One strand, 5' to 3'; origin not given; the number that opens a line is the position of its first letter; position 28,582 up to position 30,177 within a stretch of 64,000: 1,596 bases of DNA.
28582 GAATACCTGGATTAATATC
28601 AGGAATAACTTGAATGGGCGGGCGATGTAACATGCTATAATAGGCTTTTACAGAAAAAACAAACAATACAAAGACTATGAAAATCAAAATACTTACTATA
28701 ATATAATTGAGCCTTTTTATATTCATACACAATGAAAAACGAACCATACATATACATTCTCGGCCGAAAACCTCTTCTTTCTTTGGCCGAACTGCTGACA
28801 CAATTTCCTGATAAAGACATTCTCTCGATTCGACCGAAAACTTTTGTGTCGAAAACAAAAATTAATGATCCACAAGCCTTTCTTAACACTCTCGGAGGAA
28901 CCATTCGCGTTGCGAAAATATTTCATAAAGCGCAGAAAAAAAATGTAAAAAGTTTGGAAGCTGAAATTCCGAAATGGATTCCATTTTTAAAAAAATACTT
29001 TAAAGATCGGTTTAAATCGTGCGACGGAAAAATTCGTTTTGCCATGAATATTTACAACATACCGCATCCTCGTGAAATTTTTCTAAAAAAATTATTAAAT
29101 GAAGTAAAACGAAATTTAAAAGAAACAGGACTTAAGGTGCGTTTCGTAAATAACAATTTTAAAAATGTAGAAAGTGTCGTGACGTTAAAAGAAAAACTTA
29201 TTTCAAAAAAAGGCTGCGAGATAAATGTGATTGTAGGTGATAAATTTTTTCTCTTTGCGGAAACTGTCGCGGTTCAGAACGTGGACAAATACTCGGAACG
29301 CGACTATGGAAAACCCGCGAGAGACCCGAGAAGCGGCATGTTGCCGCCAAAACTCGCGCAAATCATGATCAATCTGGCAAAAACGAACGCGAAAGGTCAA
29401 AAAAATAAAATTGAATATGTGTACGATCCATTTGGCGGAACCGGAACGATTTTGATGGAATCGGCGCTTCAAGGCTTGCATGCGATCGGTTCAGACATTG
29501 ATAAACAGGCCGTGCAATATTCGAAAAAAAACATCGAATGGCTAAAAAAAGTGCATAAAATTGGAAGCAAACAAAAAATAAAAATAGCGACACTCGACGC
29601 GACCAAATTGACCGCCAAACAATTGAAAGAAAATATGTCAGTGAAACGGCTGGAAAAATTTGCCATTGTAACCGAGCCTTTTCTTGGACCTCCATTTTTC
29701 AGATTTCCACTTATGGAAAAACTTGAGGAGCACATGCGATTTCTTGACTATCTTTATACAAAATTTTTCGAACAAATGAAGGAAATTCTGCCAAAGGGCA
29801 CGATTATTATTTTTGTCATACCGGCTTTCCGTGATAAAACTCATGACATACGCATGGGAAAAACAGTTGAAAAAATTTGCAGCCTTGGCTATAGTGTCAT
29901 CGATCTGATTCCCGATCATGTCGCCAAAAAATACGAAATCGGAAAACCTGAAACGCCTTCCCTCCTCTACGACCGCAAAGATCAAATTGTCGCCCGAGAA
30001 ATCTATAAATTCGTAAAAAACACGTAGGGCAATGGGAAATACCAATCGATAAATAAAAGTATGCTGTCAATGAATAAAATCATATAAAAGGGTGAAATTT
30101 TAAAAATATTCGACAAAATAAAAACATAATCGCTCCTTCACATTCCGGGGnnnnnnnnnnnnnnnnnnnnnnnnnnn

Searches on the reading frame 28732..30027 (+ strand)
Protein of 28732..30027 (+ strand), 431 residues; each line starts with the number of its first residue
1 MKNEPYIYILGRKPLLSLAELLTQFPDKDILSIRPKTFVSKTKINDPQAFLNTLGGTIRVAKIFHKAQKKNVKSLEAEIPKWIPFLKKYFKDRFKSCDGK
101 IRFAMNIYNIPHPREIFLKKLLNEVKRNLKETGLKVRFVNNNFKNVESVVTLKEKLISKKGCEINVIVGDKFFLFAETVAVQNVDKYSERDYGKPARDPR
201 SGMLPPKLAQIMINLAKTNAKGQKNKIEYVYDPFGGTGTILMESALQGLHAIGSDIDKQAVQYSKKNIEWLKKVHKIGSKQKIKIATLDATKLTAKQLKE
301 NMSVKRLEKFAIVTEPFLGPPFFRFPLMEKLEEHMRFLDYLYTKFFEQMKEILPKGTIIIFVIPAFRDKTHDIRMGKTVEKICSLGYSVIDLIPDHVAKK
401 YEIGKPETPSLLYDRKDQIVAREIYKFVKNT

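Call 44: search_protein_families(library=pfam, proteins=[window:28732-30027:+], max_evalue=0.00001)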
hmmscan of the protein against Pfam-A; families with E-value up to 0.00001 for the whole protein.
window:28732-30027:+ (431 aa): 2 families
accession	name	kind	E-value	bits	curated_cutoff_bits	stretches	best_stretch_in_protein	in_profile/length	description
PF01170.24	UPF0020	-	4.7e-10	39.9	22.3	1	201-368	9-171/197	RMKL-like, methyltransferase domain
PF01555.25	N6_N4_Mtase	-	2.3e-08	34.7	26.7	1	204-266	166-221/221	DNA methylase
